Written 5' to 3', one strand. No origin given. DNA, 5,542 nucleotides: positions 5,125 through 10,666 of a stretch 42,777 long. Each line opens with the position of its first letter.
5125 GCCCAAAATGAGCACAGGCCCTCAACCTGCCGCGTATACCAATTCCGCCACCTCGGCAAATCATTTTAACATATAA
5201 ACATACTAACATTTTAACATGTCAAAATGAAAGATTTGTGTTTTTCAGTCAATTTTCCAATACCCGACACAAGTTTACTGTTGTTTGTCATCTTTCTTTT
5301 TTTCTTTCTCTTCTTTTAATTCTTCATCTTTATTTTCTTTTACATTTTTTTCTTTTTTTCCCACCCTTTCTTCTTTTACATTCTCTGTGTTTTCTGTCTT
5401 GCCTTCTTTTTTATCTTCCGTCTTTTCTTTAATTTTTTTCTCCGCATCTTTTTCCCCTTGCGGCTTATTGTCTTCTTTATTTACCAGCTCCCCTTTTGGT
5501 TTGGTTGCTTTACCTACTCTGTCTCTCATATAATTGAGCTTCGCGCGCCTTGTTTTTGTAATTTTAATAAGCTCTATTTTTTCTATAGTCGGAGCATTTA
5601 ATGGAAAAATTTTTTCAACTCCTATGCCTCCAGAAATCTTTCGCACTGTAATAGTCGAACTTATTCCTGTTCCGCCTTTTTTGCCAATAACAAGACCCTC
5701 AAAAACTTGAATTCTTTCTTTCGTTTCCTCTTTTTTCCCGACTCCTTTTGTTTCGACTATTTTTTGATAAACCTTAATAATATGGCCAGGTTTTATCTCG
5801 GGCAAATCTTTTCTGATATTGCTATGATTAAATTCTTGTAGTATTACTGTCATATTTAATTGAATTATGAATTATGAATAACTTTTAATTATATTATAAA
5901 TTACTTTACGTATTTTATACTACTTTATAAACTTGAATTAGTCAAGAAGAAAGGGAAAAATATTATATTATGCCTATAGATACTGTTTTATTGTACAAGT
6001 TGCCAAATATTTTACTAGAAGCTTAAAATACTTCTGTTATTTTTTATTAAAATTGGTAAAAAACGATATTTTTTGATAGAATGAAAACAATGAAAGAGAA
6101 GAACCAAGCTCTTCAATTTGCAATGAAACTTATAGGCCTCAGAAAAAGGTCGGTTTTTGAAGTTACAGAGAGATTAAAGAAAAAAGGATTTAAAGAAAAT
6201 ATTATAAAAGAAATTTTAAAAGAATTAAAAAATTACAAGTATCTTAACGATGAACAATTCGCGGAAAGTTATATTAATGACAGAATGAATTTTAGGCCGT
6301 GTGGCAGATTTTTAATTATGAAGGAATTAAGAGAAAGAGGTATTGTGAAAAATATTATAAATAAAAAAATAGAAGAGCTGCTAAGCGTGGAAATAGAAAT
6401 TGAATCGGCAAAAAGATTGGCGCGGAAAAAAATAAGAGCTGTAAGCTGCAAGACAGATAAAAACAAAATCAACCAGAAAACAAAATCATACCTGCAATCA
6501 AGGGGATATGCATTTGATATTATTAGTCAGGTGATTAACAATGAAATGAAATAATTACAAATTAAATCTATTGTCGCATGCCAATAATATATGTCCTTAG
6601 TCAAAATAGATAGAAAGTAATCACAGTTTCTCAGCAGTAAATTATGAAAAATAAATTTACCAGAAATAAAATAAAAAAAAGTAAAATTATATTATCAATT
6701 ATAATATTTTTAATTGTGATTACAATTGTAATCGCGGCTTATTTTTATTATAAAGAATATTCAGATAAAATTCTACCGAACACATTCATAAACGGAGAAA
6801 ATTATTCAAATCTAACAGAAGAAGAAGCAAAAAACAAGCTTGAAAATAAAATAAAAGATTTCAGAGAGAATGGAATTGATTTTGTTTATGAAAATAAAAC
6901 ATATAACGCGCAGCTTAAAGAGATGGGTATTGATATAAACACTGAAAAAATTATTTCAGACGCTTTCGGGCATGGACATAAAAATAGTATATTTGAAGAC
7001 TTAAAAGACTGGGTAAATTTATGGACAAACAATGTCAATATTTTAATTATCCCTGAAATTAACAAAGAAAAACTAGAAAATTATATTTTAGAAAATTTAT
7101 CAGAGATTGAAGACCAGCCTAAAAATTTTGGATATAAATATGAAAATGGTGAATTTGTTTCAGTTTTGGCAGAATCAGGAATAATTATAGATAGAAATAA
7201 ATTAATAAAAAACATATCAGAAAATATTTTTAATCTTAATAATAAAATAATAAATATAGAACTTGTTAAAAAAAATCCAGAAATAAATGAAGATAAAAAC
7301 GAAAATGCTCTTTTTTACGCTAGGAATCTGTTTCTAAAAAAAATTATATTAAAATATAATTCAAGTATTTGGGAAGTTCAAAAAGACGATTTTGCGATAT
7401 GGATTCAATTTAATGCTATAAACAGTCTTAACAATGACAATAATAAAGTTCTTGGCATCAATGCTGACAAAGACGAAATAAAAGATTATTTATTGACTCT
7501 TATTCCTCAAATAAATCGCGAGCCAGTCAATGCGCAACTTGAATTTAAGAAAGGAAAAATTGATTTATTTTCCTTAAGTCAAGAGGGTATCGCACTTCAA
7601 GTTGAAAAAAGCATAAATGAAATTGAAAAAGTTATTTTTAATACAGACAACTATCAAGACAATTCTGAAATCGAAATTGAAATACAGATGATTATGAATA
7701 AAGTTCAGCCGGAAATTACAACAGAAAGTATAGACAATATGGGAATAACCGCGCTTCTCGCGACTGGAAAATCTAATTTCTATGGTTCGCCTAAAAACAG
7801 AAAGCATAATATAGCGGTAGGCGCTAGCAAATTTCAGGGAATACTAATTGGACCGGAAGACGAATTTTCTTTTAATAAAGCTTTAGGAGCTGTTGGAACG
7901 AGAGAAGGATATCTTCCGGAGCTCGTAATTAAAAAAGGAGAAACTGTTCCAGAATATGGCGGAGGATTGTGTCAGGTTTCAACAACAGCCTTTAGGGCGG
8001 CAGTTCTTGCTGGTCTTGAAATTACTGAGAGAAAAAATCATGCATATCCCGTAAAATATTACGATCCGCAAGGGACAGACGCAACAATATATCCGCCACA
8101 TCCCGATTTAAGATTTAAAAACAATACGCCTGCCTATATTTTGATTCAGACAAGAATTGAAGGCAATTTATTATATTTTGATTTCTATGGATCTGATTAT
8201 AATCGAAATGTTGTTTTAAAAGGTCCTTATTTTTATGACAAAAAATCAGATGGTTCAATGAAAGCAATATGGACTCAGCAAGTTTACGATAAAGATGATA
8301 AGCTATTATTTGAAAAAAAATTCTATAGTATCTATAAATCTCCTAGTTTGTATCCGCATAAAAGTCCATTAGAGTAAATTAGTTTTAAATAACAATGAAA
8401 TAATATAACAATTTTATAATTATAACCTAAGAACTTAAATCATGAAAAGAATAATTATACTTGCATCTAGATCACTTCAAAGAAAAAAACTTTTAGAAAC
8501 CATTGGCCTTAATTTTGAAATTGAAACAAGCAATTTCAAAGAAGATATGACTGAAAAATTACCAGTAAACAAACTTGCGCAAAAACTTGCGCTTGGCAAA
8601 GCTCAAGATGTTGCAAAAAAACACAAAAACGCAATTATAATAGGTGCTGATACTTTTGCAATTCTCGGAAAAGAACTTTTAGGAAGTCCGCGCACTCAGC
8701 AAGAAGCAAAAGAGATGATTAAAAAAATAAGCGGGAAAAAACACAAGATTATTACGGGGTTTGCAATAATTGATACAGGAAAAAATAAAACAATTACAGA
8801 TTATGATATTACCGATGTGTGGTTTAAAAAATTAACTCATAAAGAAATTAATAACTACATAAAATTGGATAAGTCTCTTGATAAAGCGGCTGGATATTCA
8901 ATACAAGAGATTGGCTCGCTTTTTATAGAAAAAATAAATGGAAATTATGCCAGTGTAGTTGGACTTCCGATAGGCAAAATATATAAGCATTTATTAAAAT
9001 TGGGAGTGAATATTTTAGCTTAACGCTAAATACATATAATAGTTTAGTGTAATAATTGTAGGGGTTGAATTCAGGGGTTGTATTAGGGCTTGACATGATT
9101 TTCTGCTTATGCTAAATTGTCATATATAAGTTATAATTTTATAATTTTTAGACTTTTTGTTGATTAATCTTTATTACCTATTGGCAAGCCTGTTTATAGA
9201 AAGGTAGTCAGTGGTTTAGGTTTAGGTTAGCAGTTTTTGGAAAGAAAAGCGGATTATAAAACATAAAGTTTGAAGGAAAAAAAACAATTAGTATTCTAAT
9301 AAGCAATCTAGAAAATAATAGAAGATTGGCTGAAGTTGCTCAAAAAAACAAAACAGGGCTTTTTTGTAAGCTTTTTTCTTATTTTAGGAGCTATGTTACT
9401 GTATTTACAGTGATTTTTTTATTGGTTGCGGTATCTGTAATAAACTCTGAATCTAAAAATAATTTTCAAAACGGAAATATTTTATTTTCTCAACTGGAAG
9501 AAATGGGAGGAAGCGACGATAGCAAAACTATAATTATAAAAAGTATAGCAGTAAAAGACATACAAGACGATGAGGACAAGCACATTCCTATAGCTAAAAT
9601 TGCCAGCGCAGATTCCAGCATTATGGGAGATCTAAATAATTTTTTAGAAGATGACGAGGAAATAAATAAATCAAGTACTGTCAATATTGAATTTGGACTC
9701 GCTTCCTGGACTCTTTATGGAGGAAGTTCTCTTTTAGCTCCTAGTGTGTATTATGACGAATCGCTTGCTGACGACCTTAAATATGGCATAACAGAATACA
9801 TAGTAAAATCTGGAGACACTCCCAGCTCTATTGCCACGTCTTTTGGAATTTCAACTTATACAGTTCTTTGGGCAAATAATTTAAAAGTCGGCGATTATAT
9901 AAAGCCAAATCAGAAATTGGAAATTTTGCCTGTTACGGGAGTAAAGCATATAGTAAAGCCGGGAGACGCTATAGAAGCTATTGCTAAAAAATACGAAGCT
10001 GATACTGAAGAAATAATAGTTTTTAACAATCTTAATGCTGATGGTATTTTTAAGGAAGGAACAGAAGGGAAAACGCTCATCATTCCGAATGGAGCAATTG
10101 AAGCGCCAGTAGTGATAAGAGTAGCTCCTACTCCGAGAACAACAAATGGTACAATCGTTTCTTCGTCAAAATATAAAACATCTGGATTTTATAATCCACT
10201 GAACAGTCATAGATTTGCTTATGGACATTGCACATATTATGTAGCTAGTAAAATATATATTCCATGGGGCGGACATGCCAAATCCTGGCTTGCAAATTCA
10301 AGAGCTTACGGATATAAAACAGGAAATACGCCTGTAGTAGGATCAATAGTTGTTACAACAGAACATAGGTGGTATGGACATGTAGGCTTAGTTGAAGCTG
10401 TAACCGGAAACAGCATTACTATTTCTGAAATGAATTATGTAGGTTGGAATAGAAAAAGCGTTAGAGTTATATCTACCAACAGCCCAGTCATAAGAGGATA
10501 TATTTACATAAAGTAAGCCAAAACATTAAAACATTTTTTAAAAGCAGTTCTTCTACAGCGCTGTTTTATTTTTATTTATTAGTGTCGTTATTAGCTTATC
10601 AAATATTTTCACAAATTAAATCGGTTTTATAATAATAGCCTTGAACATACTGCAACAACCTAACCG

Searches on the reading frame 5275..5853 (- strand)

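Call 40: search_protein_families(library=pfam, proteins=[window:5275-5853:-], max_evalue=0.001)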
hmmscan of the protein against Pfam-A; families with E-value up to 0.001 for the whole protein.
window:5275-5853:- (192 aa): 1 family
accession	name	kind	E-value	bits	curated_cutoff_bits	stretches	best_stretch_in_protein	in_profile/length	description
PF01245.26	Ribosomal_L19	-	5.4e-34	116.9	22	1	4-118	2-107/111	Ribosomal protein L19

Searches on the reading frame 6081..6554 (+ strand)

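Call 40: search_protein_families(library=pfam, proteins=[window:6081-6554:+], max_evalue=0.001)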
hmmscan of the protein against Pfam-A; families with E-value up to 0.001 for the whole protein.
window:6081-6554:+ (157 aa): 3 families
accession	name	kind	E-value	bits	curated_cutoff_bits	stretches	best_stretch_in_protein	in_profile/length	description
PF21982.2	RecX_HTH1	-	6.7e-12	45.6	26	1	10-49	1-40/40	RecX, first three-helix domain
PF02631.22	RecX_HTH2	-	2.4e-11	44.1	26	1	56-94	1-39/42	RecX, second three-helix domain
PF21981.2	RecX_HTH3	-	6.2e-11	42.7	26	1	104-152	1-48/48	RecX, third three-helix domain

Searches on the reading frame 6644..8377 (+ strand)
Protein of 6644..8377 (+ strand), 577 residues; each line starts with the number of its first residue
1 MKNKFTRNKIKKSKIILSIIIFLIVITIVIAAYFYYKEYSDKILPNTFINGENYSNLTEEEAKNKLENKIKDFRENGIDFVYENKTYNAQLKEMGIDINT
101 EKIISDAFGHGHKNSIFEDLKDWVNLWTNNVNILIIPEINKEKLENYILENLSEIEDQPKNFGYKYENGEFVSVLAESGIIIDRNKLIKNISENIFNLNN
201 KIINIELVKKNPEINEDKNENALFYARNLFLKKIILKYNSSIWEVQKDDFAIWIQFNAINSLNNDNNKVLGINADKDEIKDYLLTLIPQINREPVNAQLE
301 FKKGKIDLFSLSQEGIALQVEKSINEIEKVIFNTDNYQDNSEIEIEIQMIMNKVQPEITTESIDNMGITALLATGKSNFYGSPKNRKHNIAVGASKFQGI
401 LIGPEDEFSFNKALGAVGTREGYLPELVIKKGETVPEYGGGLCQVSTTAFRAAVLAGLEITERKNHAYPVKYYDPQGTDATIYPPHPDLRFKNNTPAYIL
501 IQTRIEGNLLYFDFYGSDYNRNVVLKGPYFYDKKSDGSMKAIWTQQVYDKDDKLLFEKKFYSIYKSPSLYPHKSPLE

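Call 40: search_protein_families(library=pfam, proteins=[window:6644-8377:+], max_evalue=0.001)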
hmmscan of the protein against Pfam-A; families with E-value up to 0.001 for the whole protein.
window:6644-8377:+ (577 aa): 2 families
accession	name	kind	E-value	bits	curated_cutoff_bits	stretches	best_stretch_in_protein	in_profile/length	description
PF04294.18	VanW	-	2.2e-42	144.1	27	1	385-515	1-130/130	VanW like protein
PF12229.13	PG_binding_4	-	4.3e-25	88.6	22.1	2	90-201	4-114/117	Putative peptidoglycan binding domain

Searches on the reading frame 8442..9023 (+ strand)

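Call 40: search_protein_families(library=pfam, proteins=[window:8442-9023:+], max_evalue=0.001)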
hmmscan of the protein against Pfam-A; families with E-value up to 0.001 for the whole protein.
window:8442-9023:+ (193 aa): 1 family
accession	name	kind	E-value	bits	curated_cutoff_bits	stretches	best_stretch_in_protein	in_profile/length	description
PF02545.19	Maf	-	3.9e-53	180.3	27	1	5-185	2-185/187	Maf-like protein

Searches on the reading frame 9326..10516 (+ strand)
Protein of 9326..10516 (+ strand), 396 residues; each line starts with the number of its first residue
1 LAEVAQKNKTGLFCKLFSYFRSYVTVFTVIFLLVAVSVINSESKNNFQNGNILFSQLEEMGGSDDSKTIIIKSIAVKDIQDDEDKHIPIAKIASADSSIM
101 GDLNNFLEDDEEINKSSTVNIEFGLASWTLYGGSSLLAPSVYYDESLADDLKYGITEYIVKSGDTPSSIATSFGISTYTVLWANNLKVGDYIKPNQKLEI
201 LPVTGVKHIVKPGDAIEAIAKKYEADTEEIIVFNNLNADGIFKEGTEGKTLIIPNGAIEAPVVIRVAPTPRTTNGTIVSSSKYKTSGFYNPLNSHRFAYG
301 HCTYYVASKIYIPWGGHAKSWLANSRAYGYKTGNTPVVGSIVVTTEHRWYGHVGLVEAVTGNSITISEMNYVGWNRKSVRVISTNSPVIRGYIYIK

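Call 40: search_protein_families(library=pfam, proteins=[window:9326-10516:+], max_evalue=0.001)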
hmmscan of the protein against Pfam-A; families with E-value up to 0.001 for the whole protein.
window:9326-10516:+ (396 aa): 4 families
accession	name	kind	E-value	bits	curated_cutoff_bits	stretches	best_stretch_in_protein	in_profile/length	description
PF01476.26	LysM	-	1.4e-17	63.7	20.9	2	158-200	1-42/43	LysM domain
PF05257.22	CHAP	-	1.6e-15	57.8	26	1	296-370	5-81/81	CHAP domain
PF23473.1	LysM3_LYK4_5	-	9.7e-13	48.4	29.3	1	158-192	5-38/48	LYK4/5 LysM3 domain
PF23446.1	LysM1_NFP_LYK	-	0.00087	20.5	36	0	164-203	16-55/60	NFP/LYK LysM1 domain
